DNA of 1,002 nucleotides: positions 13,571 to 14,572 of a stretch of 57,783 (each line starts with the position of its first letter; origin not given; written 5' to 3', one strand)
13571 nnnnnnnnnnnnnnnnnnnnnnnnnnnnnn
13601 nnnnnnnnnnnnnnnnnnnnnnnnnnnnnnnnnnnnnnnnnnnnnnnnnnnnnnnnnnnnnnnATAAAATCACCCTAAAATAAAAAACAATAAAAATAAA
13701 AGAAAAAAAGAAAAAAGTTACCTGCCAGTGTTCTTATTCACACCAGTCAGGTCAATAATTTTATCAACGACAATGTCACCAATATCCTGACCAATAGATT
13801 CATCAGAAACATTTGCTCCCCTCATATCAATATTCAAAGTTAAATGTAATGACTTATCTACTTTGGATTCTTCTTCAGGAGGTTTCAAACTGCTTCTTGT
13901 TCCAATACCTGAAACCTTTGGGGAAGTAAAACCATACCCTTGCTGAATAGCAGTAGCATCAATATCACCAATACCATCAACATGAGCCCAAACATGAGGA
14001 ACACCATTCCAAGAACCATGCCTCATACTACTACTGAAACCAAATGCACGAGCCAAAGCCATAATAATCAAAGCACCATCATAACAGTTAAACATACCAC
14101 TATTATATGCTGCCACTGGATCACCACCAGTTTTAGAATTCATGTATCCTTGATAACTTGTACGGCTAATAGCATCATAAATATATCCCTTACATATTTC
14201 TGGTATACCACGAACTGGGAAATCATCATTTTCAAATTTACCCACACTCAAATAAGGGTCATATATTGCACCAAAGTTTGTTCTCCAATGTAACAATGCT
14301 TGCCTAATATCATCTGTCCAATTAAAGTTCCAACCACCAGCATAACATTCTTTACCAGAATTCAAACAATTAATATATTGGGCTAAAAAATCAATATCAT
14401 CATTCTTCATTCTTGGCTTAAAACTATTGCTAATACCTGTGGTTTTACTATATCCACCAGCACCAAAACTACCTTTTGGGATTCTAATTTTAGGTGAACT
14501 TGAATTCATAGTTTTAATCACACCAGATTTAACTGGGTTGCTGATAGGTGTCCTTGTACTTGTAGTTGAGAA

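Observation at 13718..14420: Tape measure protein carries a C-terminal transglutaminase-like (Cys-His-Asp) domain, candidate virion-borne pseudomurein-cutting enzyme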

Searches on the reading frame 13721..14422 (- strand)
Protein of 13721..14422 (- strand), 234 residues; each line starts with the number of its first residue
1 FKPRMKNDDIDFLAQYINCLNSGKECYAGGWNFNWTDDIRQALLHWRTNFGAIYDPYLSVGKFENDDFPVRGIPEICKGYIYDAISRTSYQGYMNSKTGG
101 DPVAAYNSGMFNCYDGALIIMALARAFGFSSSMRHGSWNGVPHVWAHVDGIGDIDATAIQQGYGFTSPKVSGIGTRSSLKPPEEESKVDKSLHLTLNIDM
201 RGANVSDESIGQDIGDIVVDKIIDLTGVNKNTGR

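Call 19: search_dna_similar(query=window:13721-14422:-, collection=phages, mode=protein, max_rows=40, max_evalue=0.001)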
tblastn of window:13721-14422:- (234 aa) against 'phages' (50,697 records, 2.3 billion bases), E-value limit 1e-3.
Records with a match: 7; places in all: 7; records where one place covers at least 80% of the query: 0.
Best place of each record, by identity: <60% 7.
By first word of the organism name: Methanobacterium 3; Caudoviricetes 2; Methanobrevibacter 2.
By host as written in the record: Methanobacterium formicicum Khl10 2; Methanobacteriales 2; Methanothermobacter thermautotrophicus FF3 1; Methanobrevibacter smithii ATCC 35061 (PS) 1; Methanobrevibacter gottschalkii 1.
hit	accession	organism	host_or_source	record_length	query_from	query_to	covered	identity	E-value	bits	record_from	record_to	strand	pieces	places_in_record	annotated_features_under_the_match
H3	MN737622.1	Methanobacterium virus PhiF3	Methanothermobacter thermautotrophicus ...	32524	3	174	74%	34.8%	4e-18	89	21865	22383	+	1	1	hypothetical protein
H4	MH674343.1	Methanobacterium virus Drs3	Methanobacterium formicicum Khl10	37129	25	150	54%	35.9%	2e-10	66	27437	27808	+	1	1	prominin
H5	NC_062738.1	Methanobacterium virus Drs3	Methanobacterium formicicum Khl10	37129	25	150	54%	35.9%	2e-10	66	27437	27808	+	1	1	prominin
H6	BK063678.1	Caudoviricetes sp. vir249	Methanobacteriales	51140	85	172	38%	47.7%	4e-15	80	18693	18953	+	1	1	tail tape measure protein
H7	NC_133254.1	Caudoviricetes sp. vir249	Methanobacteriales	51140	85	172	38%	47.7%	4e-15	80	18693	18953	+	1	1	tail tape measure protein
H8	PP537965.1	Methanobrevibacter smithii tailed virus 1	Methanobrevibacter smithii ATCC 35061 ...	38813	10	150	60%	29.7%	4e-7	56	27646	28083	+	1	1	putative tape measure protein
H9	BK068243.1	Methanobrevibacter gottschalkii virus vir075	Methanobrevibacter gottschalkii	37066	37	150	49%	31.4%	3e-7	56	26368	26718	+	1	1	tail tape measure protein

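Call 21: get_annotated_region(hit=H8, flank=9000)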
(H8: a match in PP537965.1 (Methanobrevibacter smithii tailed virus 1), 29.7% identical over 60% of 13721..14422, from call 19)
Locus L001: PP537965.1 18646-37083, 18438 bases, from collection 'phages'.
description: Methanobrevibacter smithii tailed virus 1, complete genome.
organism: Methanobrevibacter smithii tailed virus 1 (NCBI taxid 3148917)
taxonomy: Viruses; Duplodnaviria; Heunggongvirae; Uroviricota; Caudoviricetes
host: Methanobrevibacter smithii ATCC 35061 (PS); source: -; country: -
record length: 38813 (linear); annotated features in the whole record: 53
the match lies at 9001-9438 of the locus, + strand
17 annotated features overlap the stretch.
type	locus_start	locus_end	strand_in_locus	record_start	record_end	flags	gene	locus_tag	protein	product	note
CDS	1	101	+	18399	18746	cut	-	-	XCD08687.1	hypothetical protein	-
CDS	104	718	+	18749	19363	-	-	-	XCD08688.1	hypothetical protein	-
CDS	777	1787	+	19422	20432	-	-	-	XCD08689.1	major capsid protein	-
CDS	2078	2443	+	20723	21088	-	-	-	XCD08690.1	hypothetical protein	-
CDS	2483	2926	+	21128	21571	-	-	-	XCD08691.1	hypothetical protein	-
CDS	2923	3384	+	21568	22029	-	-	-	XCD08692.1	hypothetical protein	-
CDS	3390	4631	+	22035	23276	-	-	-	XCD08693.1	putative tail tube protein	-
CDS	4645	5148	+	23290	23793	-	-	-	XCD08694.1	hypothetical protein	-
CDS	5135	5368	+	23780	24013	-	-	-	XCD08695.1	hypothetical protein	-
CDS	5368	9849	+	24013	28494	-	-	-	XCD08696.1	putative tape measure protein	-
CDS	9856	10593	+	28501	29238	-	-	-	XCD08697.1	hypothetical protein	-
CDS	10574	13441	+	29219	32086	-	-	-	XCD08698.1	hypothetical protein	-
CDS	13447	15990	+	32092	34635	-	-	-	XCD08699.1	hypothetical protein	-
CDS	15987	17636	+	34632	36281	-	-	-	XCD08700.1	hypothetical protein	-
CDS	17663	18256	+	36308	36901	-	-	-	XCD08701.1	hypothetical protein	-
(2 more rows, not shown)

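Call 59: get_annotated_region(hit=H3, flank=6000)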
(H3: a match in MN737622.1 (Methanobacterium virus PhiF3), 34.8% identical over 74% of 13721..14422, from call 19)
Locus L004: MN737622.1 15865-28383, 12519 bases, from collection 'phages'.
description: Methanobacterium virus PhiF3, complete genome.
organism: Methanobacterium virus PhiF3 (NCBI taxid 2686281)
taxonomy: Viruses; Duplodnaviria; Heunggongvirae; Uroviricota; Caudoviricetes; Methanobavirales; Anaerodiviridae
host: Methanothermobacter thermautotrophicus FF3; source: Anaerobic sludge-bed reactor; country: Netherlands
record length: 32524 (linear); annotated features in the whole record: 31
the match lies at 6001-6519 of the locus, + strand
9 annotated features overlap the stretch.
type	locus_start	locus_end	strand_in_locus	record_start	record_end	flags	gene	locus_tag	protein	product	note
CDS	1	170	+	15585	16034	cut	-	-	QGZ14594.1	hypothetical protein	ORF17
CDS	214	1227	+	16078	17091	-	-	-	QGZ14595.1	hypothetical protein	ORF18; hypothetical protein; similar to Methanobacterium virus Drs3 ORF29 product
CDS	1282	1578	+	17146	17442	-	-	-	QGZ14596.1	hypothetical protein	ORF19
CDS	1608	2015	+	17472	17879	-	-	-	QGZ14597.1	hypothetical protein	ORF20; hypothetical protein; similar to Methanobacterium virus Drs3 ORF30 product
CDS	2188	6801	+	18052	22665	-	-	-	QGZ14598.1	hypothetical protein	ORF21; hypothetical protein; similar to Methanobacterium virus Drs3 ORF31 product; Phage-related protein superfamily ...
CDS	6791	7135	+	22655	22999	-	-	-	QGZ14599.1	hypothetical protein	ORF22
CDS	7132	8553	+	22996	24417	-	-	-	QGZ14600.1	hypothetical protein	ORF23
CDS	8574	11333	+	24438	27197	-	-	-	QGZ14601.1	hypothetical protein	ORF24; hypothetical protein; similar to Methanobacterium virus Drs3 ORF33 product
CDS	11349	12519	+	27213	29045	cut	-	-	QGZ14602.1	hypothetical protein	ORF25; hypothetical protein; similar to Methanobacterium virus Drs3 ORF34 product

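Call 60: get_annotated_region(hit=H4, flank=6000)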
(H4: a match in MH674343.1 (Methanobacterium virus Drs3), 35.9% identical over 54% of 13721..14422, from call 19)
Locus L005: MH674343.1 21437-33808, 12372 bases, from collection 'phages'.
description: Methanobacterium virus Drs3, complete genome.
organism: Methanobacterium virus Drs3 (NCBI taxid 1430441)
taxonomy: Viruses; Duplodnaviria; Heunggongvirae; Uroviricota; Caudoviricetes; Methanobavirales; Anaerodiviridae; Metforvirus; Metforvirus Drs3
host: Methanobacterium formicicum Khl10; source: -; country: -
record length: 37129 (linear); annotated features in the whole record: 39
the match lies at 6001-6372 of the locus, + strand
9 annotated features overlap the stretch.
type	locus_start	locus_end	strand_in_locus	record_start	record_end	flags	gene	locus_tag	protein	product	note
CDS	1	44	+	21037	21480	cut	-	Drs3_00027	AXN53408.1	putative tail-component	ORF_00027; Bacteriophage HK97-gp10, putative tail-component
CDS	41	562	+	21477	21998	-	-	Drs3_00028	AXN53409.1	hypothetical protein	ORF_00028; hypothetical protein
CDS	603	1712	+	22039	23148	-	-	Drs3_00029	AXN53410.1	hypothetical protein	ORF_00029; hypothetical protein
CDS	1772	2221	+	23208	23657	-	-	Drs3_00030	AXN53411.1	hypothetical protein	ORF_00030; hypothetical protein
CDS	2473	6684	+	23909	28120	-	-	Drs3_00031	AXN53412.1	prominin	ORF_00031; Prominin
CDS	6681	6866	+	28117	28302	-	-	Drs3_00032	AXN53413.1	hypothetical protein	ORF_00032; hypothetical protein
CDS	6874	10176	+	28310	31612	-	-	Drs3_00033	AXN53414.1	tail protein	ORF_00033; Phage tail protein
CDS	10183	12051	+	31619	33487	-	-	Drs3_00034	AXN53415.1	hypothetical protein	ORF_00034; hypothetical protein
CDS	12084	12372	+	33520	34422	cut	-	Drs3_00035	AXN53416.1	pseudomurein-binding repeat protein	ORF_00035; Pseudomurein-binding repeat protein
